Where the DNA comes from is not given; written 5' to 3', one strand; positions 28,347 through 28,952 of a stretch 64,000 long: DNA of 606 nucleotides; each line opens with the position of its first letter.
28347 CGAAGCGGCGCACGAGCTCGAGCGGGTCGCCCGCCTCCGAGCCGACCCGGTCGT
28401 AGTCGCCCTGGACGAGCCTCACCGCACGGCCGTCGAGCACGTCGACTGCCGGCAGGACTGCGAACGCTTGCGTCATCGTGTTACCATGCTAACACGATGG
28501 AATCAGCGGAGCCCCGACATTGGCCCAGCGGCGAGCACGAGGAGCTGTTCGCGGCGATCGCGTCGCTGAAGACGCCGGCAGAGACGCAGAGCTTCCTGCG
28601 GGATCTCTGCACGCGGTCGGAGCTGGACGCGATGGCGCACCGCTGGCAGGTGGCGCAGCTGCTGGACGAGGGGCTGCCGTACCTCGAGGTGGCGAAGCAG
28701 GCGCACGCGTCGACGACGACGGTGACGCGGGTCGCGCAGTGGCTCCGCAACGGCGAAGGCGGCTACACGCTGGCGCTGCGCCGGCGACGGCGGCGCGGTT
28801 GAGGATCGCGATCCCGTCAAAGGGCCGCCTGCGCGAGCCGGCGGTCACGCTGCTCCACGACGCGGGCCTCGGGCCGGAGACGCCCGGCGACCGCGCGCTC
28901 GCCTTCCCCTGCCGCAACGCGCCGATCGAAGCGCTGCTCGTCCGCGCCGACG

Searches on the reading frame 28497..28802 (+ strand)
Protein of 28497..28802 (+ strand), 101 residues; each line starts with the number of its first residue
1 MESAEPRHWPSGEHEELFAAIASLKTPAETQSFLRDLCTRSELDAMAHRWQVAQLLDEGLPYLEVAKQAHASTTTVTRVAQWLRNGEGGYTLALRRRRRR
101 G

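Call 27: search_protein_families(library=pfam, proteins=[window:28497-28802:+], max_evalue=0.01)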
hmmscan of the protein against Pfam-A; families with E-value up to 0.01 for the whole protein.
window:28497-28802:+ (101 aa): 3 families
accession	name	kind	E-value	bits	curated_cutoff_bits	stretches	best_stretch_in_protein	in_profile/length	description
PF01371.25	Trp_repressor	-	3.8e-23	81.8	27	1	15-96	4-86/88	Trp repressor protein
PF13384.12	HTH_23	-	5.4e-05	23.3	24.6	1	48-86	6-45/50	Homeodomain-like domain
PF21531.3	Rv2175c_wHTH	-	0.0097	16.3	27.1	0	54-87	7-40/57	DNA-binding protein Rv2175c, wHTH domain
